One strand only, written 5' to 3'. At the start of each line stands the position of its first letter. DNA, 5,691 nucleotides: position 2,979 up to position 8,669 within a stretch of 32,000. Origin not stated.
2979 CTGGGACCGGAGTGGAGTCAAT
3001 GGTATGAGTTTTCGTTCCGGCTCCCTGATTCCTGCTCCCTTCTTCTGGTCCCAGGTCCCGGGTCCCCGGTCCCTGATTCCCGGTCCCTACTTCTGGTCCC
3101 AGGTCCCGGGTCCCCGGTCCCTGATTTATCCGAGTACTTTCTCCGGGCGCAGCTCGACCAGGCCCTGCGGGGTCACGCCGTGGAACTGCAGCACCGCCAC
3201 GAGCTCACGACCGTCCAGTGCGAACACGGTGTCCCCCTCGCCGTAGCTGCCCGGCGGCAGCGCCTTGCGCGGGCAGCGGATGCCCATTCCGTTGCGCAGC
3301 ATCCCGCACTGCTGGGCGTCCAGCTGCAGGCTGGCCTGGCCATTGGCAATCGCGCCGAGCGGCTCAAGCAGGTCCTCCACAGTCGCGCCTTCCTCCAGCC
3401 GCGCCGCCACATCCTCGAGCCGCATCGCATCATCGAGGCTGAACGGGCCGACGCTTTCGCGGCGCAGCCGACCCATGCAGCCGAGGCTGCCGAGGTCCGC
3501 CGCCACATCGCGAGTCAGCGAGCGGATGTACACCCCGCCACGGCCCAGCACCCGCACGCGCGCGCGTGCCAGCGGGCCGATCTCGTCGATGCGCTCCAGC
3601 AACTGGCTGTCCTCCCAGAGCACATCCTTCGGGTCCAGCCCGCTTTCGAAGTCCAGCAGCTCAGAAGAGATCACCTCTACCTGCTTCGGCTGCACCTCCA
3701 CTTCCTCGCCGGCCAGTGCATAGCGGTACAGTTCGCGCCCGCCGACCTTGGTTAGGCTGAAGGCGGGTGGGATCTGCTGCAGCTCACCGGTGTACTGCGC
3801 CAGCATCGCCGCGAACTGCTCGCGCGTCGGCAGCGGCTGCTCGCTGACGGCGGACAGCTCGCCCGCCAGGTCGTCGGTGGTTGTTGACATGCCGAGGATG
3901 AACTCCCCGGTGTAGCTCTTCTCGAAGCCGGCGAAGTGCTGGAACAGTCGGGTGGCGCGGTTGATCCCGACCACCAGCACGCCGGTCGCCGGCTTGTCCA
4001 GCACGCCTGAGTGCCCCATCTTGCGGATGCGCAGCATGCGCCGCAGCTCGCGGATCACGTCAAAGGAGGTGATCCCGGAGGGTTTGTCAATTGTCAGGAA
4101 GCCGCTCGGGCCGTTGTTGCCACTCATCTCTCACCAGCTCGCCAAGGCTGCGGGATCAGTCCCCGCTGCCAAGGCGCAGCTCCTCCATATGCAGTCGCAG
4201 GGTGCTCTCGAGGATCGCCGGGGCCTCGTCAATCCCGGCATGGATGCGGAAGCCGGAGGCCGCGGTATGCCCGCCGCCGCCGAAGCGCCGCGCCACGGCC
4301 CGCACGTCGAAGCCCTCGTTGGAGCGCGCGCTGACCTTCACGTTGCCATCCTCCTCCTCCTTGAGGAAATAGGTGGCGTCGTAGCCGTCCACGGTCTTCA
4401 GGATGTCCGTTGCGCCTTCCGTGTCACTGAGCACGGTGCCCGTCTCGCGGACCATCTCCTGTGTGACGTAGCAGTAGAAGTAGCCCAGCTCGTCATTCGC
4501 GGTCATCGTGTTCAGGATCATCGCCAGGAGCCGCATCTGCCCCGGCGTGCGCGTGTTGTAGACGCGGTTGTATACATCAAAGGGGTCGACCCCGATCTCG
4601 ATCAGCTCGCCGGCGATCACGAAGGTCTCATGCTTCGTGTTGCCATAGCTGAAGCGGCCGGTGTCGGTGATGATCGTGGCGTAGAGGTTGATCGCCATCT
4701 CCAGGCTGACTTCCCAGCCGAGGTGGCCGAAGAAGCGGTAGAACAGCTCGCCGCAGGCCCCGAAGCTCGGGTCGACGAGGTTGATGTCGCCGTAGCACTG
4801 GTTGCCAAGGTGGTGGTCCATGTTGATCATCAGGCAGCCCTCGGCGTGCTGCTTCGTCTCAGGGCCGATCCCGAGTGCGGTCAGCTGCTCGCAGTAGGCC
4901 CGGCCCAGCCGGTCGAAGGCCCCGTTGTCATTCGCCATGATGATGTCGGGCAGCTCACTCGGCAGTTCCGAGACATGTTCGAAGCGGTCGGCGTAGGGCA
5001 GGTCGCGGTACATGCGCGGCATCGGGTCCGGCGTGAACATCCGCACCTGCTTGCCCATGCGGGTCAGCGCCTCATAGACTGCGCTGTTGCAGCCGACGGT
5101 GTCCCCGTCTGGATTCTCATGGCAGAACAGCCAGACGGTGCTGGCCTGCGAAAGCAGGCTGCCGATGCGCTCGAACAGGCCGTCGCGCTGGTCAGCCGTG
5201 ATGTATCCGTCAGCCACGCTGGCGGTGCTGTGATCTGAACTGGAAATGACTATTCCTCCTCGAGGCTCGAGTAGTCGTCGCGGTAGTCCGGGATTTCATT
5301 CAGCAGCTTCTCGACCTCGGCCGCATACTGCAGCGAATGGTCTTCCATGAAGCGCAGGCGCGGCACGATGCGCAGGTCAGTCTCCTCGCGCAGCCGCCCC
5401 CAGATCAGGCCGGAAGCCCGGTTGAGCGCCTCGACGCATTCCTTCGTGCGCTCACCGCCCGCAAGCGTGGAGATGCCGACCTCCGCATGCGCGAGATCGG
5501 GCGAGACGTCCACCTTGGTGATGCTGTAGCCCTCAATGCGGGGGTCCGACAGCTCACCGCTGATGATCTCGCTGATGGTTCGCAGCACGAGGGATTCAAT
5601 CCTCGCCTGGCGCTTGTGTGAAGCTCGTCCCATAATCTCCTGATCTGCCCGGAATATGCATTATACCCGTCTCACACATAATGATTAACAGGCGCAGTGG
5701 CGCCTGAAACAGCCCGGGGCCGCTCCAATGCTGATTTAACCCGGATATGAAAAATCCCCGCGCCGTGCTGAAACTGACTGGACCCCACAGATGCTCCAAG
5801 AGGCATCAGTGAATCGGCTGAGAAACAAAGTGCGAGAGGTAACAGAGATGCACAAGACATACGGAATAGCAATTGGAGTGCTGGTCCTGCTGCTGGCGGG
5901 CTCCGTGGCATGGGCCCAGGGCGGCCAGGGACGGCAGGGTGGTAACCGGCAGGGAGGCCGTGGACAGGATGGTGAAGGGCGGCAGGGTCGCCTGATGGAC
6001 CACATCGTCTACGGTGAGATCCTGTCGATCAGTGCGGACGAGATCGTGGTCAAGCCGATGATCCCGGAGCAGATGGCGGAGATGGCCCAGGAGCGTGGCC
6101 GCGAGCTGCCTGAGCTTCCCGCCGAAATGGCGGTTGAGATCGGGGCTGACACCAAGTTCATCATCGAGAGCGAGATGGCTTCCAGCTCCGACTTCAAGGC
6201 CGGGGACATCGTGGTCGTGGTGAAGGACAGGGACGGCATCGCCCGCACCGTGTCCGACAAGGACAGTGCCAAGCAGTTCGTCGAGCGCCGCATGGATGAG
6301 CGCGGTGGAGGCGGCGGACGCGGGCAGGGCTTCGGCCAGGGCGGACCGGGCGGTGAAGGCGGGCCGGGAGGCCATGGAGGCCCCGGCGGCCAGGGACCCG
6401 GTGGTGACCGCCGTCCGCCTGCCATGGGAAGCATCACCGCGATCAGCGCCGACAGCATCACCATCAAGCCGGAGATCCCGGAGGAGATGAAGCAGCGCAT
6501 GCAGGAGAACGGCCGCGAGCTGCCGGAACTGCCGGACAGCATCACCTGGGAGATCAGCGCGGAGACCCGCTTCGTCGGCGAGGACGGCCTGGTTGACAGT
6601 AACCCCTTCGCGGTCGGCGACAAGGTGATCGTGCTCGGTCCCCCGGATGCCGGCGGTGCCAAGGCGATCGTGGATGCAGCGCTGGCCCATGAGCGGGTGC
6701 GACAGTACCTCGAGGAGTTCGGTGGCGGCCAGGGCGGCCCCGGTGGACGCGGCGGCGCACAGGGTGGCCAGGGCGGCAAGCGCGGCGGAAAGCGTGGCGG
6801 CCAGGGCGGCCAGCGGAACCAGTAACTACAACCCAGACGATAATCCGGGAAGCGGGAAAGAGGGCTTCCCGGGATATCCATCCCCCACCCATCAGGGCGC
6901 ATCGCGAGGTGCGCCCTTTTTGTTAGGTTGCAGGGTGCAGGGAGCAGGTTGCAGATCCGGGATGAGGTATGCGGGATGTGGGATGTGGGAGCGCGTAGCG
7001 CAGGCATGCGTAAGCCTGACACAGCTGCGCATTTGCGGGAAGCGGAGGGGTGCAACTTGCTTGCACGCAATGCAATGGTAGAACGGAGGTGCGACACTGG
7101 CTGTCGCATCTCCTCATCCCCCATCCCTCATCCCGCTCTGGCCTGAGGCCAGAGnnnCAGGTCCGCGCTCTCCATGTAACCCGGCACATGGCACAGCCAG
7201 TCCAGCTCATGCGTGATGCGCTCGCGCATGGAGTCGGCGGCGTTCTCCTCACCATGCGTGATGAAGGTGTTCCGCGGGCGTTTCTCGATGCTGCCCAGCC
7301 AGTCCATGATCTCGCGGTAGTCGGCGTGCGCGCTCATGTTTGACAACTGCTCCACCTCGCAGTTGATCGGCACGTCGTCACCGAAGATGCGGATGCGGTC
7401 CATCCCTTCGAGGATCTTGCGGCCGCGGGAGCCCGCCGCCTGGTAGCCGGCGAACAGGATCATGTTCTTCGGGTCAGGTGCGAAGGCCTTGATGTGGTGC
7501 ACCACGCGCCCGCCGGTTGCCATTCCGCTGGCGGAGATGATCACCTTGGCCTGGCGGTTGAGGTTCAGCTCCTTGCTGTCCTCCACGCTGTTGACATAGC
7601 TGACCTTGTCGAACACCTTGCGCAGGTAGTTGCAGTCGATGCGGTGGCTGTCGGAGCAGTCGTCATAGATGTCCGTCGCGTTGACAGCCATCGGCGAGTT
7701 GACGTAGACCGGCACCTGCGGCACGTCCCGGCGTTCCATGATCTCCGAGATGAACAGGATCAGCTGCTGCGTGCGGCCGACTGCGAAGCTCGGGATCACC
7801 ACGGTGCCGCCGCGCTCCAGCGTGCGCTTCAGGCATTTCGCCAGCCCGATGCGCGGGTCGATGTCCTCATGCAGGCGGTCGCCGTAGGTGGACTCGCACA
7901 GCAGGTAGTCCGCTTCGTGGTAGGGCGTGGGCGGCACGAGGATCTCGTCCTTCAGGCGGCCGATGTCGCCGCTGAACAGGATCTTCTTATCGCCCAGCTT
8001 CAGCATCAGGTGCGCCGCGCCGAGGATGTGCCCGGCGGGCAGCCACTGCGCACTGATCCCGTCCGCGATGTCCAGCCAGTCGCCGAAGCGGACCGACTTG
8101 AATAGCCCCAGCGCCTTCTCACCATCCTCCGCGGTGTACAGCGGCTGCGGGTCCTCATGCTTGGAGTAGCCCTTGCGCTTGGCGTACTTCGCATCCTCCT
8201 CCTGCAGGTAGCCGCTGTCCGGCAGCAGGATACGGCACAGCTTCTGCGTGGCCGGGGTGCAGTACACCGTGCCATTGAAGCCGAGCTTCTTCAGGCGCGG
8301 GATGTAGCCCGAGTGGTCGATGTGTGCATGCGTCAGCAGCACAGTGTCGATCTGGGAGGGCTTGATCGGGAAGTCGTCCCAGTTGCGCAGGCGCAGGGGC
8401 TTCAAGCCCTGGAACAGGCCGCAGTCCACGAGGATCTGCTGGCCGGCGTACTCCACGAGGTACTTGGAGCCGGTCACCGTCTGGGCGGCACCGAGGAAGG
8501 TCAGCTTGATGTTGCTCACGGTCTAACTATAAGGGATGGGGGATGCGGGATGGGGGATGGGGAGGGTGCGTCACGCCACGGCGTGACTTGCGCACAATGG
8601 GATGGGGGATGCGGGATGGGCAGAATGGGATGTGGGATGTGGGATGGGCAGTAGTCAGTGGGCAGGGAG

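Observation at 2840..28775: One architecture, three sequence families: period-7 inverted arrays with the G-rich strand always reading inward, shared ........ tips and G-quadruplex-type G-runs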

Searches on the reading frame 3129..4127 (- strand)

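Call 12: search_protein_families(library=pfam, proteins=[window:3129-4127:-])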
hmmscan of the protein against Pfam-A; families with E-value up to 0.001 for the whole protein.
window:3129-4127:- (333 aa): 2 families
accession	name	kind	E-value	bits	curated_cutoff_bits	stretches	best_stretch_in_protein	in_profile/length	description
PF01509.24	TruB_N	-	2.3e-37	129.1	27.3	1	29-162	1-134/149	TruB family pseudouridylate synthase (N terminal domain)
PF16198.10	TruB_C_2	-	1.8e-07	31.6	29.3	1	202-257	1-61/66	tRNA pseudouridylate synthase B C-terminal domain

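Call 13: search_protein_families(library=ncbifam, proteins=[window:3129-4127:-])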
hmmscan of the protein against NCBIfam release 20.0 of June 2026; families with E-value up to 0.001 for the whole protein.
window:3129-4127:- (333 aa): 3 families
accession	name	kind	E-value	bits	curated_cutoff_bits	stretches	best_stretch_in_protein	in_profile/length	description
TIGR00431.1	TruB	equivalog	1.2e-49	168.9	151.45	1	8-238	2-208/210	tRNA pseudouridine(55) synthase TruB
NF003280.0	PRK04270.1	equivalog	5.5e-25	87.8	242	2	8-78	31-101/323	RNA-guided pseudouridylation complex pseudouridine synthase subunit Cbf5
TIGR00425.1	CBF5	equivalog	2.4e-24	86.1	238.15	2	8-84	34-110/322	RNA-guided pseudouridylation complex pseudouridine synthase subunit Cbf5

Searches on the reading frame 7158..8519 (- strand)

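Call 12: search_protein_families(library=pfam, proteins=[window:7158-8519:-])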
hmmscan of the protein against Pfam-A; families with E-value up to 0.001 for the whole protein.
window:7158-8519:- (454 aa): 5 families
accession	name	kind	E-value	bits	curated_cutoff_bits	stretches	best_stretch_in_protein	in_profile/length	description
PF10996.14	Beta-Casp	-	2.3e-35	122.2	27.7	1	250-369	1-120/120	Beta-Casp domain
PF07521.17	RMMBL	-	7.2e-18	64.8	21.6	1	382-446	1-63/63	Zn-dependent metallo-hydrolase RNA specificity domain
PF00753.33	Lactamase_B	-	3.2e-15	57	22.7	1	20-207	9-176/196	Metallo-beta-lactamase superfamily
PF16661.11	Lactamase_B_6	-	2.3e-12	47.1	27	1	21-194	1-170/193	Metallo-beta-lactamase superfamily domain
PF12706.13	Lactamase_B_2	-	1.8e-09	38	27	1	28-94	2-69/200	Beta-lactamase superfamily domain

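Call 13: search_protein_families(library=ncbifam, proteins=[window:7158-8519:-])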
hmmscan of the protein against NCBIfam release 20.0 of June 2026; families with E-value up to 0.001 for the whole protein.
window:7158-8519:- (454 aa): 13 families
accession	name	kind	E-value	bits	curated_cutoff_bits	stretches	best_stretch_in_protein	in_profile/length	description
NF045584.1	cas14_MBL_CASP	equivalog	1e-111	374.2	800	1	4-437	1-426/612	type VII CRISPR-associated protein Cas14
TIGR03675.1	arCOG00543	equivalog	1.6e-82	277.8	580.2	1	3-451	174-627/631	beta-CASP ribonuclease aCPSF1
TIGR04122.1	Xnuc_lig_assoc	equivalog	6.2e-15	54.8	325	1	140-263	64-188/326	ligase-associated DNA damage response exonuclease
NF033105.1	bla_subclass_B3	equivalog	2e-05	24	240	1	18-80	24-85/257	subclass B3 metallo-beta-lactamase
NF000801.0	PRK00055.1-3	equivalog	0.00011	21.4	252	0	17-70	20-67/307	ribonuclease Z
TIGR02651.1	RNase_Z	equivalog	0.00011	21.4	292.95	0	19-70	20-65/302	ribonuclease Z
NF012229.1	bla_class_B_core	domain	0.00036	20.7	100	0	21-94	19-87/139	metallo-beta-lactamase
NF000439.2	blaAIM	exception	0.00043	20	675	0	17-106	58-145/303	AIM family subclass B3 metallo-beta-lactamase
NF000469.2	CAR_gen_B3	exception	0.00051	19.1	500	1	18-80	75-136/311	CAR family subclass B3 metallo-beta-lactamase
NF008887.0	PRK11921.1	equivalog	0.00055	18.9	635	0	52-95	67-110/396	anaerobic nitric oxide reductase flavorubredoxin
NF040874.1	blaPJM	exception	0.00077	19.1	630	0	16-92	57-132/301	PJM family subclass B3 metallo-beta-lactamase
NF047979.1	lactonase_AidB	equivalog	0.00081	18.7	360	0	49-70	86-107/271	AidB family quorum-quenching N-acyl homoserine lactonase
NF033106.1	blaL1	exception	0.00088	18.3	560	0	20-78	62-119/290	L1 family subclass B3 metallo-beta-lactamase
